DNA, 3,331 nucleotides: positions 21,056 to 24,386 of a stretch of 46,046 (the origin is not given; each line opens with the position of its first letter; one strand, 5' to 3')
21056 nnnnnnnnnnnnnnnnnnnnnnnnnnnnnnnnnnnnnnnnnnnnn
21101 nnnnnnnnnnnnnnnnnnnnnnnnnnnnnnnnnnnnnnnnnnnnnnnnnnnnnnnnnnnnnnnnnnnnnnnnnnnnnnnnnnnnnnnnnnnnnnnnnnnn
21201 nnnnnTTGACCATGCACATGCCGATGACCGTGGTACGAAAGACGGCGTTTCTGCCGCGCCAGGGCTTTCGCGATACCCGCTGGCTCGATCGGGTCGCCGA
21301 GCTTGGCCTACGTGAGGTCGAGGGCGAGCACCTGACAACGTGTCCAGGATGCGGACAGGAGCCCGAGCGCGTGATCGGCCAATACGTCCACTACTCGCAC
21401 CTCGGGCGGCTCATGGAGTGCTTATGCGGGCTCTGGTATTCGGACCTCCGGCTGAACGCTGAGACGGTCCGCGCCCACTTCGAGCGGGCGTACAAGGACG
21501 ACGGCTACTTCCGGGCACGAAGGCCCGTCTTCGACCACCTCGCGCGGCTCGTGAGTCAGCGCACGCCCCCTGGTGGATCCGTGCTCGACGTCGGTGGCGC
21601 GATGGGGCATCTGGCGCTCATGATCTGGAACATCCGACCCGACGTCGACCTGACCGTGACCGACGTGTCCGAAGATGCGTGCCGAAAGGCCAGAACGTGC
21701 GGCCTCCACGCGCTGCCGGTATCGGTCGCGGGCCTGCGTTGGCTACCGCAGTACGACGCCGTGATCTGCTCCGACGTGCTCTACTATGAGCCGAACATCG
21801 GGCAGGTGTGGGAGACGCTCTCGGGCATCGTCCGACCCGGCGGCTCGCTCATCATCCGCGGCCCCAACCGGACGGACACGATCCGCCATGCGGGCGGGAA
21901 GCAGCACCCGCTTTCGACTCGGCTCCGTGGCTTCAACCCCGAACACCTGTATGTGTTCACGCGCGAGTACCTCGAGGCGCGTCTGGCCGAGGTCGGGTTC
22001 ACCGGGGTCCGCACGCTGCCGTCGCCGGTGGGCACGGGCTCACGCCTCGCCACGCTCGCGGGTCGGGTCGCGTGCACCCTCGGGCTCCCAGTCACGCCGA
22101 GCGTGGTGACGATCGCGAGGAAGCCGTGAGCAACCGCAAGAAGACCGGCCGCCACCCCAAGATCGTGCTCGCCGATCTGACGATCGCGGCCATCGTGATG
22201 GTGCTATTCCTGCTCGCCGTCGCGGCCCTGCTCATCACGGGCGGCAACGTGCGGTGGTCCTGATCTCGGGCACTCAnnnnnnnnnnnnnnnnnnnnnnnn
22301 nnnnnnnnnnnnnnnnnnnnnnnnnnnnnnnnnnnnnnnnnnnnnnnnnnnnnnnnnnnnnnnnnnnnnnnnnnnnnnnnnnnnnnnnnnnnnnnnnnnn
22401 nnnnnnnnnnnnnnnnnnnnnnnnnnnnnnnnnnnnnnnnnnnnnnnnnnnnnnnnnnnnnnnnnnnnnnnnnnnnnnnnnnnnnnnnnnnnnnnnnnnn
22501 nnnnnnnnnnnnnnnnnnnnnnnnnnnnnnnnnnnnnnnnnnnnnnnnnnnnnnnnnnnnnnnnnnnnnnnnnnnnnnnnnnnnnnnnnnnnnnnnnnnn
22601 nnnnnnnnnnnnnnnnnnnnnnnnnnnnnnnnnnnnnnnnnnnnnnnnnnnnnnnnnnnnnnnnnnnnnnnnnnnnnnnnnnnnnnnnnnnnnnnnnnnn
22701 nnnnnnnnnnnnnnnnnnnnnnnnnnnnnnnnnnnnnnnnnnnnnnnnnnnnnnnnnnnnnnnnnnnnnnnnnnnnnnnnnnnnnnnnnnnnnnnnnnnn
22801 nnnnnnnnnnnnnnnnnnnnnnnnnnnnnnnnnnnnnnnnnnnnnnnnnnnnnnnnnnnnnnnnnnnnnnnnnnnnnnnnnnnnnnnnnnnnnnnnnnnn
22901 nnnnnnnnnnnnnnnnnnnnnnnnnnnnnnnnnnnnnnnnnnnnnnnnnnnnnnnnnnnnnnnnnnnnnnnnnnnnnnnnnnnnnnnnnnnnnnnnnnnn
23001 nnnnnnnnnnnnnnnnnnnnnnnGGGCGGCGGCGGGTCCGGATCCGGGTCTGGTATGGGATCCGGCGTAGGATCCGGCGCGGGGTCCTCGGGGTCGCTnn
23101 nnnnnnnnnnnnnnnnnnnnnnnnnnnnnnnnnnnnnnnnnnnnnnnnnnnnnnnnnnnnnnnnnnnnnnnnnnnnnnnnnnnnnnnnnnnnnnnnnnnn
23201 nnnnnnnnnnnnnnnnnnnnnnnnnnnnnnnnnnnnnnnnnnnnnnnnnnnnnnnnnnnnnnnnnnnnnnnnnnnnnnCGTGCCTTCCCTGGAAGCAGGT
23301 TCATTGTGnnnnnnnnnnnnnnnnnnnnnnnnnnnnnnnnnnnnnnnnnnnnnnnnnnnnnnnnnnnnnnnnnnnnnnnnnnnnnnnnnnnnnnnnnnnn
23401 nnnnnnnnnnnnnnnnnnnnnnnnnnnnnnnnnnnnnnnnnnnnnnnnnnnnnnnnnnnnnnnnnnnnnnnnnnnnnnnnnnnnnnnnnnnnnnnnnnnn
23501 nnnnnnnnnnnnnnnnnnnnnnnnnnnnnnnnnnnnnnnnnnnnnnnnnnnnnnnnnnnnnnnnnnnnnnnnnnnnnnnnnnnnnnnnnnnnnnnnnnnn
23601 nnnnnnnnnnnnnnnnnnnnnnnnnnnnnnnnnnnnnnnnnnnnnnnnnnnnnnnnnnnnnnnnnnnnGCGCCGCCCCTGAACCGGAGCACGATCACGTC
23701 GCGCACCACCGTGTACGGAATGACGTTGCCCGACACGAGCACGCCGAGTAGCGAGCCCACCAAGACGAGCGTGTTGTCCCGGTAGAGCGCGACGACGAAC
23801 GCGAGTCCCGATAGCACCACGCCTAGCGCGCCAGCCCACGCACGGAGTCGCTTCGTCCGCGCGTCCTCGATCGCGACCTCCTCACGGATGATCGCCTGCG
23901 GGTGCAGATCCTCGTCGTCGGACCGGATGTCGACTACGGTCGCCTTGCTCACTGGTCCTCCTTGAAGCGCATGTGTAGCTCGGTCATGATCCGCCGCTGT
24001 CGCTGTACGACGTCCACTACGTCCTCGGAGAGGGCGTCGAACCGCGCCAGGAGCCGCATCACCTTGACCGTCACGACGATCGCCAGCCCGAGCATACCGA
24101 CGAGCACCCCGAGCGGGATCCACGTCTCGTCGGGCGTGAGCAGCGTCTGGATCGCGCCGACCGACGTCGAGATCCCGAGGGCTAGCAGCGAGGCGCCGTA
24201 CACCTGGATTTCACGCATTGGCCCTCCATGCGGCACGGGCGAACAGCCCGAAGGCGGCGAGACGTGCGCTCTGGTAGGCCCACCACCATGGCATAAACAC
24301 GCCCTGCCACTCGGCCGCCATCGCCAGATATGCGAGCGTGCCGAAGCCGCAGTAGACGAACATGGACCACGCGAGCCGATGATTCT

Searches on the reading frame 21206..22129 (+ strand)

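Call 46: search_protein_families(library=pfam, proteins=[window:21206-22129:+], max_evalue=0.01)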
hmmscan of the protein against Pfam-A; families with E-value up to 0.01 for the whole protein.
window:21206-22129:+ (307 aa): 7 families
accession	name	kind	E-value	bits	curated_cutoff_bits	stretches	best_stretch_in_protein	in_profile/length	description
PF13489.12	Methyltransf_23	-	4.9e-12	46.3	27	1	105-268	6-162/164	Methyltransferase domain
PF08242.18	Methyltransf_12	-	1.1e-08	36.1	30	1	127-215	1-98/98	Methyltransferase domain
PF13649.12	Methyltransf_25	-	5.9e-06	27.3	27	1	126-213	1-97/97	Methyltransferase domain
PF08241.18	Methyltransf_11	-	8.2e-05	23.6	21.2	1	127-217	1-95/95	Methyltransferase domain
PF13847.12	Methyltransf_31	-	0.00014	22.1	27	1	123-221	4-113/145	Methyltransferase domain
PF05401.17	NodS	-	0.00017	21.9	24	1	117-222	38-148/201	Nodulation protein S (NodS)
PF05175.20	MTS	-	0.0015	18.7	23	1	122-164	31-73/170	Methyltransferase small domain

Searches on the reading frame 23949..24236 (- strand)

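Call 45: search_protein_families(library=phrogs, proteins=[window:23949-24236:-], max_evalue=0.01)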
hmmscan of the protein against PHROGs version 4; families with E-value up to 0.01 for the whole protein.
window:23949-24236:- (95 aa): 0 families

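Call 46: search_protein_families(library=pfam, proteins=[window:23949-24236:-], max_evalue=0.01)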
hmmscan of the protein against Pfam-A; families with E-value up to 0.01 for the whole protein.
window:23949-24236:- (95 aa): 1 family
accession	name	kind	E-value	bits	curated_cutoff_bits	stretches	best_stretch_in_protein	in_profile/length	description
PF13796.11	Sensor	-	0.0048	17.4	28.2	1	14-69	101-156/162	Putative sensor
